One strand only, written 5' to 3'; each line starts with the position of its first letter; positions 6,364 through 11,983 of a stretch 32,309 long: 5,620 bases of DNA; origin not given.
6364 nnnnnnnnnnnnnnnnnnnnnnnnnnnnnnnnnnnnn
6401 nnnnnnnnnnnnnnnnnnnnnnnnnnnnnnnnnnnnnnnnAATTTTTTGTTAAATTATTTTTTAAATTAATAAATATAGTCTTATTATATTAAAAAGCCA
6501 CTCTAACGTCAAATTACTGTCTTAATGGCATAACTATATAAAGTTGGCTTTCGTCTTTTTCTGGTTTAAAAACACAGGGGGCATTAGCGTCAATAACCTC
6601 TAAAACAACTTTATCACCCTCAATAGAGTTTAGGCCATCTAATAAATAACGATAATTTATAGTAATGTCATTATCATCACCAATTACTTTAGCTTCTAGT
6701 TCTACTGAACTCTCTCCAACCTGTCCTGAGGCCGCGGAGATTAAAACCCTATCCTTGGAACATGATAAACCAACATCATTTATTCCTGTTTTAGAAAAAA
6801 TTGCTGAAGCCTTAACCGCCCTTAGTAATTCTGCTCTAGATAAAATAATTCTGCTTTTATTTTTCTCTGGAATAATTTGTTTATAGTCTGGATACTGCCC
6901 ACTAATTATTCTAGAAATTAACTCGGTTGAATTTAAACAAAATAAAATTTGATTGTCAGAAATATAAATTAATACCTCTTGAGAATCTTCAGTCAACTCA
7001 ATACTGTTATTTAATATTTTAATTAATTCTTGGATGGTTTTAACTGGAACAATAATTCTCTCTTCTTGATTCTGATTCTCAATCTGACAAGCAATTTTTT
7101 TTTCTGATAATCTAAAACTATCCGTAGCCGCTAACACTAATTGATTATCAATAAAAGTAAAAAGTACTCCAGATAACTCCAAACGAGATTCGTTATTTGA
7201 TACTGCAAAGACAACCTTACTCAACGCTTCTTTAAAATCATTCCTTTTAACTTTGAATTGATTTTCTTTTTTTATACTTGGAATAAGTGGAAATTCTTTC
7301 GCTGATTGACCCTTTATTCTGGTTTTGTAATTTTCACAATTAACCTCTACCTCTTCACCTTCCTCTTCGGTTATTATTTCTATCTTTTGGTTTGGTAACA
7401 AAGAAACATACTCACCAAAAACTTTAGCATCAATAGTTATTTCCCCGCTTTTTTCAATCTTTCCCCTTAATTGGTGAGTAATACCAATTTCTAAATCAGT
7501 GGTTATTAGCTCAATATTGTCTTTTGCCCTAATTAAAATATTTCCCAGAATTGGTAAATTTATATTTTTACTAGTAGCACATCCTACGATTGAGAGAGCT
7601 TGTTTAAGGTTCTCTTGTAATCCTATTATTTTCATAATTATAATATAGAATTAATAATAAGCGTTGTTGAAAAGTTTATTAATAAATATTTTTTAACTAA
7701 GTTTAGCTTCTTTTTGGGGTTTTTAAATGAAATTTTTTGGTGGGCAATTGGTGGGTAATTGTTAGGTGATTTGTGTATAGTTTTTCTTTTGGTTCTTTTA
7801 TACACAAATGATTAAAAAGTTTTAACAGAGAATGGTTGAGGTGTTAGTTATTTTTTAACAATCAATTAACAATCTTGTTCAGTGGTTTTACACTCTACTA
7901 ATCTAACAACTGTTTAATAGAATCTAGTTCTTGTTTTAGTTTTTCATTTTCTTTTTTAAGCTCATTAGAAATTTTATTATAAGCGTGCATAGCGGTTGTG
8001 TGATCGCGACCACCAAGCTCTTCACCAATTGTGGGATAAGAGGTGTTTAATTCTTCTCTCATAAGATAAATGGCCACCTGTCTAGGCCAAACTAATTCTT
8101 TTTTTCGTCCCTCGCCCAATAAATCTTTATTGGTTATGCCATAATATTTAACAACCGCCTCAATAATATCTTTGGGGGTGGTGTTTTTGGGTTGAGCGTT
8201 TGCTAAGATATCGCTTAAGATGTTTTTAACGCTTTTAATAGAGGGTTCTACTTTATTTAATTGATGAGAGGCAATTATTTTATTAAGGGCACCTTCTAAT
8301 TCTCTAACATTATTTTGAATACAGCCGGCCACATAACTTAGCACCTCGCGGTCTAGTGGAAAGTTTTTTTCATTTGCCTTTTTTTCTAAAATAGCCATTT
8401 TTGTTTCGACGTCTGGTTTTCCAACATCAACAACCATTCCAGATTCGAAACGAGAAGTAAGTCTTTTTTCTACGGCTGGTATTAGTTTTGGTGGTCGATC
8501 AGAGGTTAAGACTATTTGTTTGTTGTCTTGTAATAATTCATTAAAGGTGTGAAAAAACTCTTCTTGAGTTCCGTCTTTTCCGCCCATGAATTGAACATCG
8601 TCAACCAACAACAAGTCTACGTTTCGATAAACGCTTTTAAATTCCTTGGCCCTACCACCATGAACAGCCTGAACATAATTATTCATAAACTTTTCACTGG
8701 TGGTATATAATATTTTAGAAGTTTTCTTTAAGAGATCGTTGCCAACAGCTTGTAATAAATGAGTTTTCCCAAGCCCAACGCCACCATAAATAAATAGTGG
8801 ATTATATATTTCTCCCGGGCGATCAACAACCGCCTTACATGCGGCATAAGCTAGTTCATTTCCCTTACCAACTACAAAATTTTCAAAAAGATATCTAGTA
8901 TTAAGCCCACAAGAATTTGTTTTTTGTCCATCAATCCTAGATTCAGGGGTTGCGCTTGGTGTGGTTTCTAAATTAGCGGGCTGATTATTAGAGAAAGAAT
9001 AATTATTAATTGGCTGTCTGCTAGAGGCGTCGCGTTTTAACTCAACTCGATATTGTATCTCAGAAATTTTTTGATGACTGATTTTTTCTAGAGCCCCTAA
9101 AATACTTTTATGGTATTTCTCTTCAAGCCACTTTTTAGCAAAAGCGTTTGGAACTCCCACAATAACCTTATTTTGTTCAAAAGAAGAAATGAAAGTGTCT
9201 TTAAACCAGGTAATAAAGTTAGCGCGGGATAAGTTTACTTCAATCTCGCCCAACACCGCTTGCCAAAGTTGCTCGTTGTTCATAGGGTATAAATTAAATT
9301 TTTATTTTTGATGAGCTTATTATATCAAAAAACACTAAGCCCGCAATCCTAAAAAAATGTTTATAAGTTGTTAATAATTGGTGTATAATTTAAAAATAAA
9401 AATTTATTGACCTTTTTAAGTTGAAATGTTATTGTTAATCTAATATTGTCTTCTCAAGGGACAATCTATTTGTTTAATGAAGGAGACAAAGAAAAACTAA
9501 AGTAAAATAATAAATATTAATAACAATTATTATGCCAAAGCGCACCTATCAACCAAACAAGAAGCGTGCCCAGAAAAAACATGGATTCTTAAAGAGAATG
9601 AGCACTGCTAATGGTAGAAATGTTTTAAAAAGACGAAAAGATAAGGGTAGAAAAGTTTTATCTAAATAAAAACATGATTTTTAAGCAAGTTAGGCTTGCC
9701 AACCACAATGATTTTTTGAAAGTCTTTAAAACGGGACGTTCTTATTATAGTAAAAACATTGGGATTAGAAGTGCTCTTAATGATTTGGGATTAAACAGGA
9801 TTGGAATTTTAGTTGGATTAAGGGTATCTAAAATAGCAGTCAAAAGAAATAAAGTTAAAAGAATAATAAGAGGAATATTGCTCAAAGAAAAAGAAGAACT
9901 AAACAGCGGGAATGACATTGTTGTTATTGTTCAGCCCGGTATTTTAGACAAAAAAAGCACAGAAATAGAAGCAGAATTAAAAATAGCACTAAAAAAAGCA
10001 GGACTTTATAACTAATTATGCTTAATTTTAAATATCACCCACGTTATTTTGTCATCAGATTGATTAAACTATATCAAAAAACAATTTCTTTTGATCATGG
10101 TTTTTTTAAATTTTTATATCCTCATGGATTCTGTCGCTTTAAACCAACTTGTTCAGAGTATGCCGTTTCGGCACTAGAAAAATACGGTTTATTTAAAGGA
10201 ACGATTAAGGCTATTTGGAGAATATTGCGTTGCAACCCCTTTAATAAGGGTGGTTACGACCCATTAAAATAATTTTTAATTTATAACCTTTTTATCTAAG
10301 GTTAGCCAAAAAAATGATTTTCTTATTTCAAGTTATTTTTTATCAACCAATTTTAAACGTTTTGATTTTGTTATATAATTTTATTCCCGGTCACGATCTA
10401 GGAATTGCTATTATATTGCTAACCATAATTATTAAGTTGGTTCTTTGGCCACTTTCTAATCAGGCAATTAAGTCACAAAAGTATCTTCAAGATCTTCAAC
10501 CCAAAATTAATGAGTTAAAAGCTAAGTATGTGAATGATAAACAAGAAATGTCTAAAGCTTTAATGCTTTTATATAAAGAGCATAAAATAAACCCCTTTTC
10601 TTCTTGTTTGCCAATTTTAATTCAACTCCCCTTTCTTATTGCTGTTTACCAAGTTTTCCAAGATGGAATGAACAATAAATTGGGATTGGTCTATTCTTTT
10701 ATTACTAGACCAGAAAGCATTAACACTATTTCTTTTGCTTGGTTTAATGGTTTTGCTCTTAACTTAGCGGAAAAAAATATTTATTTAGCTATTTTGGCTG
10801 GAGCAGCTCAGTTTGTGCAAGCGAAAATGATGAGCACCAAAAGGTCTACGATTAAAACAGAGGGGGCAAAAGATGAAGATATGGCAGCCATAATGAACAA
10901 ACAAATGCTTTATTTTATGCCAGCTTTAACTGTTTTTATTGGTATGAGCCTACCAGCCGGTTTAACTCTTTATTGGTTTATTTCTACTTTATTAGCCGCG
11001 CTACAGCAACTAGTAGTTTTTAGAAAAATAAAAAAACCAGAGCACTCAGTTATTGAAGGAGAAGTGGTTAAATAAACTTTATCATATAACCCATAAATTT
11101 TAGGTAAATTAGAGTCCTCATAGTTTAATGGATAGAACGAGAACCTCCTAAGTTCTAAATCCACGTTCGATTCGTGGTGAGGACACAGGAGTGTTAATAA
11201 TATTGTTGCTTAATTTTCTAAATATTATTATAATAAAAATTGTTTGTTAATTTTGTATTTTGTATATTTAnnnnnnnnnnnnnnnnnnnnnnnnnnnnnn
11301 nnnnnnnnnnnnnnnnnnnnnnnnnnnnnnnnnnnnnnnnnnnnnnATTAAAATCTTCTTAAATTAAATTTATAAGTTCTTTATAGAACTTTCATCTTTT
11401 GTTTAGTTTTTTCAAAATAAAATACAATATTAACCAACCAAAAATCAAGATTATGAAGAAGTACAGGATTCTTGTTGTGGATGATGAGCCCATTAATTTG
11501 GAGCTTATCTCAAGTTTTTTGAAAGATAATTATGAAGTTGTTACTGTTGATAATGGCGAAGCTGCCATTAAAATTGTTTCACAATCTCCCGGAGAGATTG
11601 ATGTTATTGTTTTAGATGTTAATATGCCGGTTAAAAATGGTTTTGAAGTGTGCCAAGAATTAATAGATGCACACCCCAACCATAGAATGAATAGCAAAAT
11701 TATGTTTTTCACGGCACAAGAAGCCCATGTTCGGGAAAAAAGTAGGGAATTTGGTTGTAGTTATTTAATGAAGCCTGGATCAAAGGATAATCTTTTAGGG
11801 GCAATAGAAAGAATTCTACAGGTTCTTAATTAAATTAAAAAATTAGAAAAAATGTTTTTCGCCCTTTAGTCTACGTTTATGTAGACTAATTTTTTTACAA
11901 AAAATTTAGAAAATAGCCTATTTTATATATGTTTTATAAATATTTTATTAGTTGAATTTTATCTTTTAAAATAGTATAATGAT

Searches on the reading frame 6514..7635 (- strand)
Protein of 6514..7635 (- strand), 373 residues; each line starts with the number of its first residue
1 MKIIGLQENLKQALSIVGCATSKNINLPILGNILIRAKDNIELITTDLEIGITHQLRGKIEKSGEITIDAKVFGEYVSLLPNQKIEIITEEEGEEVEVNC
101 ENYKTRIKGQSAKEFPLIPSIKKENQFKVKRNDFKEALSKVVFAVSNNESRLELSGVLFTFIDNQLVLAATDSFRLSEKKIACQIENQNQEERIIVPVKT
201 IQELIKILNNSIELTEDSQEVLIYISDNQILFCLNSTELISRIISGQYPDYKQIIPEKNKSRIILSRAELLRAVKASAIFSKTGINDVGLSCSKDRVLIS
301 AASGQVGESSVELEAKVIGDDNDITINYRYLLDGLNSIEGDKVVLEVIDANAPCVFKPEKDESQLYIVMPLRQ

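Call 20: search_protein_families(library=pfam, proteins=[window:6514-7635:-], max_evalue=0.00001)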
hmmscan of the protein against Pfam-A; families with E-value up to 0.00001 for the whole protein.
window:6514-7635:- (373 aa): 3 families
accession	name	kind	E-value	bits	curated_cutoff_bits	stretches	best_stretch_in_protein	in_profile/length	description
PF02767.21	DNA_pol3_beta_2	-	5.9e-27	94.7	27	1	129-250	2-116/116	DNA polymerase III beta subunit, central domain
PF00712.24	DNA_pol3_beta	-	3.5e-25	88.9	24.4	2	4-119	4-120/120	DNA polymerase III beta subunit, N-terminal domain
PF02768.20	DNA_pol3_beta_3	-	9.2e-22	77.6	27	1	252-372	1-121/121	DNA polymerase III beta subunit, C-terminal domain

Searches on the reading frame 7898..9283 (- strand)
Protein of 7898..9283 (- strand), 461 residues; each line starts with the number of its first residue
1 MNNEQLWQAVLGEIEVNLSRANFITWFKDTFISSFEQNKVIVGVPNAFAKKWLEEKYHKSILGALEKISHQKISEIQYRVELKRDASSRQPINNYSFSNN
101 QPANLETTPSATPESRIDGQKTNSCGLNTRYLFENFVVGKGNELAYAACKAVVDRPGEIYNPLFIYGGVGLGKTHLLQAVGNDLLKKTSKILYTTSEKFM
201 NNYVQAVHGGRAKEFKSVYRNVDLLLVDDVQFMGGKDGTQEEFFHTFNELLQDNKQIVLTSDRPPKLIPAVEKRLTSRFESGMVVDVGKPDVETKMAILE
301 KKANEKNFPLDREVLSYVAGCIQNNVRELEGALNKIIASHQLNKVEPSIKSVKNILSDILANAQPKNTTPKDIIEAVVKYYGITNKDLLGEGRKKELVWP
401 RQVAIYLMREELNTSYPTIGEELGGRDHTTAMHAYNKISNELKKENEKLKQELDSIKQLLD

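Call 20: search_protein_families(library=pfam, proteins=[window:7898-9283:-], max_evalue=0.00001)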
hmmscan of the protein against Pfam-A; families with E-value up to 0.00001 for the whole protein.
window:7898-9283:- (461 aa): 5 families
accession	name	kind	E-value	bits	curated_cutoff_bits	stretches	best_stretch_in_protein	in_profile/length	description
PF00308.24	Bac_DnaA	-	9.8e-65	218.1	23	1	127-286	1-162/162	Bacterial DnaA ATPAse domain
PF08299.17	Bac_DnaA_C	-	1e-26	93.2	31.5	1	371-438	2-69/69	Bacterial dnaA protein helix-turn-helix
PF11638.13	DnaA_N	-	1.2e-13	51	24.6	1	5-65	2-63/65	DnaA N-terminal domain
PF01695.23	IstB_IS21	-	3.9e-10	40.1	24.1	1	164-264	96-195/238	IstB-like ATP binding protein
PF00004.35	AAA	-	7.5e-07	30.1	21.2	1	164-281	2-129/131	ATPase family associated with various cellular activities (AAA)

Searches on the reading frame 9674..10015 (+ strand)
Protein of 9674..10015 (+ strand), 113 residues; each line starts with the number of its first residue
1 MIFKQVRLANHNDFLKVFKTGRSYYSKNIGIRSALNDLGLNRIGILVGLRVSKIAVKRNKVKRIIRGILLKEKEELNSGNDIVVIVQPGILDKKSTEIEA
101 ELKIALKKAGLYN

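Call 20: search_protein_families(library=pfam, proteins=[window:9674-10015:+], max_evalue=0.00001)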
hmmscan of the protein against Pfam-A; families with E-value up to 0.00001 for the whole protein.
window:9674-10015:+ (113 aa): 1 family
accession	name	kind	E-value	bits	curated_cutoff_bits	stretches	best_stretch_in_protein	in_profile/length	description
PF00825.24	Ribonuclease_P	-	3.9e-24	85.2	22.3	1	4-109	3-108/109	Ribonuclease P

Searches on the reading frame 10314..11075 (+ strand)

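Call 20: search_protein_families(library=pfam, proteins=[window:10314-11075:+], max_evalue=0.00001)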
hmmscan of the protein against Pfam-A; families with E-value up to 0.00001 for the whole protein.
window:10314-11075:+ (253 aa): 1 family
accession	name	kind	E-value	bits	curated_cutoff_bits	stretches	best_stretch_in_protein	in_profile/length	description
PF02096.25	60KD_IMP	-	4.2e-51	173.6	35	1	30-235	2-161/163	60Kd inner membrane protein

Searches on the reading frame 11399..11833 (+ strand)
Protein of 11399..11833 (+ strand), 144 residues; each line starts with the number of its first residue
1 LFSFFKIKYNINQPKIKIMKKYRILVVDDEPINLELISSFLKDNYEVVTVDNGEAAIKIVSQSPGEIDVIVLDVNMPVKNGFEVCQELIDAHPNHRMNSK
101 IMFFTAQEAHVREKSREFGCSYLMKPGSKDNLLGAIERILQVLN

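Call 21: search_protein_families(library=pfam, proteins=[window:11399-11833:+], max_evalue=0.00001)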
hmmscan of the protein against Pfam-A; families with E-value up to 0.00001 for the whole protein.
window:11399-11833:+ (144 aa): 1 family
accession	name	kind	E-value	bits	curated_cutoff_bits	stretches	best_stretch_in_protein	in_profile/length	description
PF00072.30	Response_reg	-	1.1e-19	71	30.2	1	24-136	1-110/111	Response regulator receiver domain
